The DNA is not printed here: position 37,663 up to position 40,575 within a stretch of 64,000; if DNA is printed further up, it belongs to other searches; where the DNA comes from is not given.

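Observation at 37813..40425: DhaM-EIIA(Man)-like, HPr and full Enzyme I fused in one 870-aa polypeptide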

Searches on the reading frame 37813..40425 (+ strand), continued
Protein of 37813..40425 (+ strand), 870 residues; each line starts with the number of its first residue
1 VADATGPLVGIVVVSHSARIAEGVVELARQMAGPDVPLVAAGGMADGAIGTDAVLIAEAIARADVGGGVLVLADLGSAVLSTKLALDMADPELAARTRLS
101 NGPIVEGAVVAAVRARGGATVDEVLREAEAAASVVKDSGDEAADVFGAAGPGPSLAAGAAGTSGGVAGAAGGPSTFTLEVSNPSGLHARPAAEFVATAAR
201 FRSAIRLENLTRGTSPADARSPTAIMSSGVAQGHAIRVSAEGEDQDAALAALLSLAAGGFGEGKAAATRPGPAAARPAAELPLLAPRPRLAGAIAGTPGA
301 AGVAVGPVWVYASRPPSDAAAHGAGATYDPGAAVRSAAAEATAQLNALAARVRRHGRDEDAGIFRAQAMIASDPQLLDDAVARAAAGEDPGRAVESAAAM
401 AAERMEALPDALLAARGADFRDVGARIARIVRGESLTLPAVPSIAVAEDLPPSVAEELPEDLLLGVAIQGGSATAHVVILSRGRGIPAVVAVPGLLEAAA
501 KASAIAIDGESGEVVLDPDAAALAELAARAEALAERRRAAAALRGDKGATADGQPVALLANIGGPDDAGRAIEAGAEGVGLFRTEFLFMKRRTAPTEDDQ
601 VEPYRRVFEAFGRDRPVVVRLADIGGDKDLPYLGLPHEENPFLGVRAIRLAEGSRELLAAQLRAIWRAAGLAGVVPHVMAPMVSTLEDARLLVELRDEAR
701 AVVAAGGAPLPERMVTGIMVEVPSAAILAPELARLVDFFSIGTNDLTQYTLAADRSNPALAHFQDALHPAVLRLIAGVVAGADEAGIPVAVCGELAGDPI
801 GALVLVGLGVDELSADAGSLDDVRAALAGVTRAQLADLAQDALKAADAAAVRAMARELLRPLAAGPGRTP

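Call 7: find_homologous_proteins(query=window:37813-40425:+, max_evalue=1e-10)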
Query window:37813-40425:+ (870 aa): 903 proteins with E <= 1e-10 among 8000 candidates; the best 120 are listed.
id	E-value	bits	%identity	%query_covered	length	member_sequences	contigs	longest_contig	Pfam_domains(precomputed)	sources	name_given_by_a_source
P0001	0.0e+0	1750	100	100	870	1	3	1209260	PF03610.22,PF05524.19,PF00381.25,PF00391.30,PF02896.25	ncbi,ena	-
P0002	0.0e+0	1508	87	100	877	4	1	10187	PF03610.22,PF05524.19,PF00381.25,PF00391.30,PF02896.25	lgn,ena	-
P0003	0.0e+0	1300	77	100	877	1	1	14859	PF03610.22,PF05524.19,PF00381.25,PF00391.30,PF02896.25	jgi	jgi:multiphosphoryl transfer protein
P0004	0.0e+0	1278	77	100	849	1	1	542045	PF03610.22,PF05524.19,PF00381.25,PF00391.30,PF02896.25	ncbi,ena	-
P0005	0.0e+0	1248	76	99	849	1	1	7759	PF03610.22,PF05524.19,PF00381.25,PF00391.30,PF02896.25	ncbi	ncbi:MAG: phosphoenolpyruvate--protein phosphotransferase [Candidatus Limnocylindrales bacterium]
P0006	0.0e+0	1105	70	98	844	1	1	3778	PF03610.22,PF05524.19,PF00381.25,PF00391.30,PF02896.25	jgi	jgi:multiphosphoryl transfer protein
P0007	0.0e+0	1084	66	99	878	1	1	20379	PF03610.22,PF05524.19,PF00381.25,PF00391.30,PF02896.25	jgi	jgi:phosphoenolpyruvate-protein phosphotransferase/dihydroxyacetone kinase phosphotransfer subunit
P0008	0.0e+0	1082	69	99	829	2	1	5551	PF03610.22,PF05524.19,PF00381.25,PF00391.30,PF02896.25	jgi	jgi:phosphoenolpyruvate-protein phosphotransferase/dihydroxyacetone kinase phosphotransfer subunit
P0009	0.0e+0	1069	66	99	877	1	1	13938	PF03610.22,PF05524.19,PF00381.25,PF00391.30,PF02896.25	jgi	jgi:phosphoenolpyruvate-protein phosphotransferase/dihydroxyacetone kinase phosphotransfer subunit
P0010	0.0e+0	1063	65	98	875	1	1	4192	PF03610.22,PF05524.19,PF00381.25,PF00391.30,PF02896.25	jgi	jgi:multiphosphoryl transfer protein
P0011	0.0e+0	1016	66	98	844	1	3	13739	PF03610.22,PF05524.19,PF00381.25,PF00391.30,PF02896.25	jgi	jgi:phosphoenolpyruvate-protein phosphotransferase/dihydroxyacetone kinase phosphotransfer subunit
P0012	6.9e-295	999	65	99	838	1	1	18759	PF03610.22,PF05524.19,PF00381.25,PF00391.30,PF02896.25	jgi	jgi:phosphoenolpyruvate-protein phosphotransferase/dihydroxyacetone kinase phosphotransfer subunit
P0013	1.8e-292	991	62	99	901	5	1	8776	PF03610.22,PF05524.19,PF00381.25,PF00391.30,PF02896.25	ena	-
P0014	1.1e-290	985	61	99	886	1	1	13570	PF03610.22,PF05524.19,PF00381.25,PF00391.30,PF02896.25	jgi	-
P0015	1.4e-289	981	62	99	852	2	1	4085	PF03610.22,PF05524.19,PF00381.25,PF00391.30,PF02896.25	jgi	jgi:phosphoenolpyruvate-protein phosphotransferase/dihydroxyacetone kinase phosphotransfer subunit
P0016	1.7e-286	971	61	99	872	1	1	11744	PF03610.22,PF05524.19,PF00381.25,PF00391.30,PF02896.25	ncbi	ncbi:MAG TPA: phosphoenolpyruvate--protein phosphotransferase [Candidatus Limnocylindrales bacterium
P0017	4.9e-286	970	60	99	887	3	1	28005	PF03610.22,PF00381.25,PF00391.30,PF02896.25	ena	-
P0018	4.9e-286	970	60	98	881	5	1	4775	PF03610.22,PF05524.19,PF00381.25,PF00391.30,PF02896.25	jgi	-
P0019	2.4e-283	961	62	99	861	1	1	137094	PF03610.22,PF05524.19,PF00381.25,PF00391.30,PF02896.25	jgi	jgi:phosphoenolpyruvate-protein phosphotransferase/dihydroxyacetone kinase phosphotransfer subunit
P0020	4.4e-282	957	61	98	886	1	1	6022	PF03610.22,PF05524.19,PF00381.25,PF00391.30,PF02896.25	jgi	jgi:phosphocarrier protein FPr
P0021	1.0e-280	952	59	98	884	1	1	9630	PF03610.22,PF05524.19,PF00381.25,PF00391.30,PF02896.25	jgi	jgi:phosphoenolpyruvate-protein phosphotransferase/dihydroxyacetone kinase phosphotransfer subunit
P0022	1.1e-280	952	60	99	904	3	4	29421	PF03610.22,PF05524.19,PF00381.25,PF00391.30,PF02896.25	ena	-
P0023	7.0e-280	949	62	98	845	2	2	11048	PF03610.22,PF05524.19,PF00381.25,PF00391.30,PF02896.25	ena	-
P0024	1.0e-279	949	61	98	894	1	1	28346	PF03610.22,PF05524.19,PF00381.25,PF00391.30,PF02896.25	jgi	jgi:phosphocarrier protein FPr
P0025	1.7e-274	932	61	99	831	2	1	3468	PF03610.22,PF05524.19,PF00381.25,PF00391.30,PF02896.25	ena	-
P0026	1.2e-255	869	79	64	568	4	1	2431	PF05524.19,PF00391.30,PF02896.25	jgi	jgi:phosphoenolpyruvate-protein phosphotransferase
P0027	2.7e-243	828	64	79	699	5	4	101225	PF05524.19,PF00381.25,PF00391.30,PF02896.25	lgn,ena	-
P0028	1.8e-240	819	64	79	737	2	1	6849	PF05524.19,PF00381.25,PF00391.30,PF02896.25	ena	-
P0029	3.3e-239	815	74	65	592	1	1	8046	PF05524.19,PF00391.30,PF02896.25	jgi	jgi:phosphoenolpyruvate-protein phosphotransferase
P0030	3.2e-238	812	62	79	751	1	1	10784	PF05524.19,PF00381.25,PF00391.30,PF02896.25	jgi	jgi:phosphoenolpyruvate-protein phosphotransferase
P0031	2.0e-235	802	73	66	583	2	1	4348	PF05524.19,PF00391.30,PF02896.25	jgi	jgi:phosphoenolpyruvate-protein phosphotransferase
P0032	1.2e-231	790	69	65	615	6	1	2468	PF05524.19,PF00391.30,PF02896.25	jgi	jgi:phosphoenolpyruvate-protein phosphotransferase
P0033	1.5e-229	783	72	65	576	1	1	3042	PF05524.19,PF00391.30,PF02896.25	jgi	jgi:phosphoenolpyruvate-protein phosphotransferase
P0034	1.2e-223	763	71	65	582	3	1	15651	PF05524.19,PF00391.30,PF02896.25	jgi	-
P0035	3.0e-223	762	68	66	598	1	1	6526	PF05524.19,PF00391.30,PF02896.25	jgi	jgi:phosphoenolpyruvate-protein phosphotransferase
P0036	1.5e-222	760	69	65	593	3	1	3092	PF05524.19,PF00391.30,PF02896.25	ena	-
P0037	2.2e-221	756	70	65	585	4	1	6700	PF05524.19,PF00391.30,PF02896.25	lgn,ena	-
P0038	3.1e-220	752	71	65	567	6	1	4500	PF05524.19,PF00391.30,PF02896.25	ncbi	ncbi:MAG: phosphoenolpyruvate--protein phosphotransferase [Candidatus Limnocylindrales bacterium]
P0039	3.6e-217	742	72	60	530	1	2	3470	PF05524.19,PF00391.30,PF02896.25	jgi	jgi:phosphoenolpyruvate-protein phosphotransferase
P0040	3.3e-214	732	58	79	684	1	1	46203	PF05524.19,PF00381.25,PF00391.30,PF02896.25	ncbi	-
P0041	3.4e-213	729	66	66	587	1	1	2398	PF05524.19,PF00391.30,PF02896.25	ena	-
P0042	5.2e-213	728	59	78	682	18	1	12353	PF05524.19,PF00381.25,PF00391.30,PF02896.25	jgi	-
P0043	6.7e-211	721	65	66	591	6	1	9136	PF05524.19,PF00391.30,PF02896.25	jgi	-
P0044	7.2e-209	715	60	78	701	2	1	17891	PF05524.19,PF00381.25,PF00391.30,PF02896.25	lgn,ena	-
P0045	3.2e-207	709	66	65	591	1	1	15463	PF05524.19,PF00391.30,PF02896.25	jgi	-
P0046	7.5e-207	708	58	79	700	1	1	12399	PF05524.19,PF00381.25,PF00391.30,PF02896.25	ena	-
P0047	1.8e-205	703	68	65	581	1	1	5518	PF05524.19,PF00391.30,PF02896.25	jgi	jgi:phosphoenolpyruvate-protein phosphotransferase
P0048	3.1e-203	696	68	64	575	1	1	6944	PF05524.19,PF00391.30,PF02896.25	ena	-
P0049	1.1e-198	681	63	66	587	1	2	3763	PF05524.19,PF00391.30,PF02896.25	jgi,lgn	jgi:phosphoenolpyruvate-protein phosphotransferase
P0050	1.1e-198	681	66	62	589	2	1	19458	PF05524.19,PF00391.30,PF02896.25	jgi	jgi:phosphoenolpyruvate-protein phosphotransferase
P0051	8.8e-196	671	72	57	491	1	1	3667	PF00391.30,PF02896.25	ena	-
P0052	4.4e-195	669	66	59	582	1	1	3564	PF05524.19,PF00391.30,PF02896.25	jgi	-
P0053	6.9e-194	665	62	67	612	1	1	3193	PF05524.19,PF00391.30,PF02896.25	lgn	-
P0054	8.3e-192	658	68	61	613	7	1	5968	PF05524.19,PF00391.30,PF02896.25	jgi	jgi:phosphoenolpyruvate-protein phosphotransferase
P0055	1.5e-191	657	63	65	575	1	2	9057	PF05524.19,PF00391.30,PF02896.25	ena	-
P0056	9.9e-191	655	62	66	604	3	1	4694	PF05524.19,PF00391.30,PF02896.25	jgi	jgi:phosphoenolpyruvate-protein phosphotransferase (PTS system enzyme I)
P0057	9.0e-189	648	65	61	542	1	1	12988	PF05524.19,PF00391.30,PF02896.25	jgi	jgi:phosphoenolpyruvate-protein phosphotransferase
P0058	1.6e-186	641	65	60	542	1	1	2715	PF05524.19,PF00391.30,PF02896.25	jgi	jgi:phosphoenolpyruvate-protein phosphotransferase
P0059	1.8e-185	637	62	64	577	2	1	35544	PF05524.19,PF00391.30,PF02896.25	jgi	jgi:phosphoenolpyruvate-protein phosphotransferase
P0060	9.1e-183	628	65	61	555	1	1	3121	PF05524.19,PF00391.30,PF02896.25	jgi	jgi:phosphocarrier protein FPr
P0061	4.6e-167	576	59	66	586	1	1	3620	PF05524.19,PF00391.30,PF02896.25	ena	-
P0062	4.8e-163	563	58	65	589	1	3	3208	PF05524.19,PF00391.30,PF02896.25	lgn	-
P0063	8.6e-156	539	43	98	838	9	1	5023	PF03610.22,PF05524.19,PF00381.25,PF00391.30,PF02896.25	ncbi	-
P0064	9.1e-156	539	55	65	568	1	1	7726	PF05524.19,PF00391.30,PF02896.25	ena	-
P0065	2.6e-155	537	42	97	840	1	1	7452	PF03610.22,PF05524.19,PF00381.25,PF00391.30,PF02896.25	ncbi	-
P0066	5.1e-155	536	43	98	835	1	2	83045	PF03610.22,PF05524.19,PF00381.25,PF00391.30,PF02896.25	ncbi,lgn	-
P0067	5.4e-155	536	44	99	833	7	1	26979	PF03610.22,PF05524.19,PF00381.25,PF00391.30,PF02896.25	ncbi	-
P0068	1.8e-154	535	42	97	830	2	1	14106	PF03610.22,PF05524.19,PF00381.25,PF00391.30,PF02896.25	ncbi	-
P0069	2.9e-153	531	57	64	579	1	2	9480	PF05524.19,PF00391.30,PF02896.25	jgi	jgi:phosphoenolpyruvate-protein phosphotransferase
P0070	4.6e-153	530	56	61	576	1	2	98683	PF05524.19,PF00391.30,PF02896.25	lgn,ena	-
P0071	1.4e-152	528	55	65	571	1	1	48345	PF05524.19,PF00391.30,PF02896.25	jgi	jgi:phosphocarrier protein FPr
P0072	1.6e-152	528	55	63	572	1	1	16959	PF05524.19,PF00391.30,PF02896.25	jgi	jgi:multiphosphoryl transfer protein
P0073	2.3e-152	528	43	98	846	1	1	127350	PF03610.22,PF05524.19,PF00381.25,PF00391.30,PF02896.25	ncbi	-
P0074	2.9e-152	527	43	95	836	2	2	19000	PF03610.22,PF05524.19,PF00381.25,PF00391.30,PF02896.25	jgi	jgi:phosphoenolpyruvate-protein phosphotransferase/dihydroxyacetone kinase phosphotransfer subunit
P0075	6.2e-152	526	59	55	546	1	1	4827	PF05524.19,PF00391.30,PF02896.25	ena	-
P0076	1.0e-151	526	43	97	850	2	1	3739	PF03610.22,PF05524.19,PF00381.25,PF00391.30,PF02896.25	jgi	-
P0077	1.3e-151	525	58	59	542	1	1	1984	PF00391.30,PF02896.25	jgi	jgi:phosphoenolpyruvate-protein phosphotransferase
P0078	6.4e-151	523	45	98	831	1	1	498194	PF03610.22,PF05524.19,PF00381.25,PF00391.30,PF02896.25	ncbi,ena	-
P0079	1.6e-150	522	59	55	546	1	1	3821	PF00391.30,PF02896.25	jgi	jgi:phosphoenolpyruvate-protein phosphotransferase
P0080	2.3e-150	521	44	97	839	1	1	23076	PF03610.22,PF05524.19,PF00381.25,PF00391.30,PF02896.25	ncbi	-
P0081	2.4e-150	521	43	97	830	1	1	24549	PF03610.22,PF05524.19,PF00381.25,PF00391.30,PF02896.25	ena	-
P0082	5.0e-150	520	43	97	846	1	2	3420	PF03610.22,PF05524.19,PF00381.25,PF00391.30,PF02896.25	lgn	-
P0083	7.5e-150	519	55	61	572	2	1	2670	PF05524.19,PF00391.30,PF02896.25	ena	-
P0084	9.8e-150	519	54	65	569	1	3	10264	PF05524.19,PF00391.30,PF02896.25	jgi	-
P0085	1.0e-149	519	42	96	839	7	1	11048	PF03610.22,PF05524.19,PF00381.25,PF00391.30,PF02896.25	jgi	-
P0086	1.6e-149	518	42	97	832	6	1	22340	PF03610.22,PF05524.19,PF00381.25,PF00391.30,PF02896.25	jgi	jgi:phosphoenolpyruvate-protein phosphotransferase/dihydroxyacetone kinase phosphotransfer subunit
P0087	2.4e-149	518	44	98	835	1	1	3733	PF03610.22,PF05524.19,PF00381.25,PF00391.30,PF02896.25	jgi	jgi:phosphoenolpyruvate-protein phosphotransferase/dihydroxyacetone kinase phosphotransfer subunit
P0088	2.5e-149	518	54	65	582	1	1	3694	PF05524.19,PF00391.30,PF02896.25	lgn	-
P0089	6.4e-149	516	42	96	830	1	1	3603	PF03610.22,PF05524.19,PF00381.25,PF00391.30,PF02896.25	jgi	jgi:phosphoenolpyruvate-protein phosphotransferase/dihydroxyacetone kinase phosphotransfer subunit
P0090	7.3e-149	516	43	97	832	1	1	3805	PF03610.22,PF05524.19,PF00381.25,PF00391.30,PF02896.25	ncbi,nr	ncbi:MAG TPA: phosphoenolpyruvate--protein phosphotransferase [Actinomycetota bacterium]|nr:phosphoe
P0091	1.0e-148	516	43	97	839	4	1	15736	PF03610.22,PF05524.19,PF00381.25,PF00391.30,PF02896.25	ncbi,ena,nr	ncbi:MAG TPA: phosphoenolpyruvate--protein phosphotransferase [Actinomycetota bacterium]|nr:phosphoe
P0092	2.2e-148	514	54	65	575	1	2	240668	PF05524.19,PF00391.30,PF02896.25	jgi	jgi:phosphoenolpyruvate-protein phosphotransferase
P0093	4.5e-148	513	44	93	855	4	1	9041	PF03610.22,PF05524.19,PF00381.25,PF00391.30,PF02896.25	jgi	jgi:multiphosphoryl transfer protein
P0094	5.7e-148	513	42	99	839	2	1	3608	PF03610.22,PF05524.19,PF00381.25,PF00391.30,PF02896.25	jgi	-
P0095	9.6e-148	512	42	97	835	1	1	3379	PF03610.22,PF05524.19,PF00381.25,PF00391.30,PF02896.25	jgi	-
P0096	1.9e-147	511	44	93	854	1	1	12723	PF03610.22,PF05524.19,PF00381.25,PF00391.30,PF02896.25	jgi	-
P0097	2.3e-147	511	42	98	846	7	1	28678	PF03610.22,PF05524.19,PF00381.25,PF00391.30,PF02896.25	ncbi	-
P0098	2.6e-147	511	54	65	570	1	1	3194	PF05524.19,PF00391.30,PF02896.25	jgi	jgi:multiphosphoryl transfer protein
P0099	2.8e-147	511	42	98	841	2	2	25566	PF03610.22,PF05524.19,PF00381.25,PF00391.30,PF02896.25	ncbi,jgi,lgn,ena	-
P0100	3.0e-147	511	42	98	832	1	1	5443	PF03610.22,PF05524.19,PF00381.25,PF00391.30,PF02896.25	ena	-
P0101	3.0e-147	511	44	94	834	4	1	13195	PF03610.22,PF05524.19,PF00381.25,PF00391.30,PF02896.25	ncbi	ncbi:MAG TPA: phosphoenolpyruvate--protein phosphotransferase [Actinomycetota bacterium]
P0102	3.3e-147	511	44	97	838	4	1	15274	PF03610.22,PF05524.19,PF00381.25,PF00391.30,PF02896.25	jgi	-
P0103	4.6e-147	510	54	65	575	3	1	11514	PF05524.19,PF00391.30,PF02896.25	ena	-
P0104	4.7e-147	510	55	64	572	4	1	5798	PF05524.19,PF00391.30,PF02896.25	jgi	jgi:multiphosphoryl transfer protein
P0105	4.9e-147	510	42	98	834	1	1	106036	PF03610.22,PF05524.19,PF00381.25,PF00391.30,PF02896.25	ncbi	-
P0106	7.3e-147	509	55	62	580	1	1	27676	PF05524.19,PF00391.30,PF02896.25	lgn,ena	-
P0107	1.4e-146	509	44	93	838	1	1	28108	PF03610.22,PF05524.19,PF00381.25,PF00391.30,PF02896.25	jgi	jgi:multiphosphoryl transfer protein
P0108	3.1e-146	507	42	98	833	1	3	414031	PF03610.22,PF05524.19,PF00381.25,PF00391.30,PF02896.25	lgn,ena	-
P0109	3.9e-146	507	43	97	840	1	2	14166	PF03610.22,PF05524.19,PF00381.25,PF00391.30,PF02896.25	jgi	jgi:phosphoenolpyruvate-protein phosphotransferase/dihydroxyacetone kinase phosphotransfer subunit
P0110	5.2e-146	507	53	65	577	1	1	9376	PF05524.19,PF00391.30,PF02896.25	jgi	jgi:phosphocarrier protein FPr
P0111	7.5e-146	506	42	99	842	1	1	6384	PF03610.22,PF05524.19,PF00381.25,PF00391.30,PF02896.25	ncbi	-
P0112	8.0e-146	506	44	95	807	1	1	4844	PF03610.22,PF05524.19,PF00381.25,PF00391.30,PF02896.25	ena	-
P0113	2.3e-145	504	42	98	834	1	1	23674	PF03610.22,PF05524.19,PF00381.25,PF00391.30,PF02896.25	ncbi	-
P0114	2.9e-145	504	44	99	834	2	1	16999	PF03610.22,PF05524.19,PF00381.25,PF00391.30,PF02896.25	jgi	jgi:phosphoenolpyruvate-protein phosphotransferase/dihydroxyacetone kinase phosphotransfer subunit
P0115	3.1e-145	504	43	96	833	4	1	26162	PF03610.22,PF05524.19,PF00381.25,PF00391.30,PF02896.25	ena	-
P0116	3.3e-145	504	43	94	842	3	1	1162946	PF03610.22,PF05524.19,PF00381.25,PF00391.30,PF02896.25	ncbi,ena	-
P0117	3.5e-145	504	43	97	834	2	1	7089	PF03610.22,PF05524.19,PF00381.25,PF00391.30,PF02896.25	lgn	-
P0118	3.9e-145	504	42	97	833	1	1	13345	PF03610.22,PF05524.19,PF00381.25,PF00391.30,PF02896.25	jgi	jgi:phosphoenolpyruvate-protein phosphotransferase/dihydroxyacetone kinase phosphotransfer subunit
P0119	4.1e-145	504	44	98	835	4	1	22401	PF03610.22,PF05524.19,PF00381.25,PF00391.30,PF02896.25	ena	-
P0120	5.3e-145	503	43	97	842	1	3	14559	PF03610.22,PF05524.19,PF00381.25,PF00391.30,PF02896.25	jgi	jgi:phosphocarrier protein FPr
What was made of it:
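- Closest known: Mycobacterium smegmatis PtsT. Different: About 42-45% identity to the actinobacterial group (call 7).
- Checked: The identical protein is already in public collections (P0001, NCBI and ENA, call 7).
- IMG names them 'multiphosphoryl transfer protein' or 'phosphoenolpyruvate-protein phosphotransferase/dihydroxyacetone kinase phosphotransfer subunit' (call 7).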
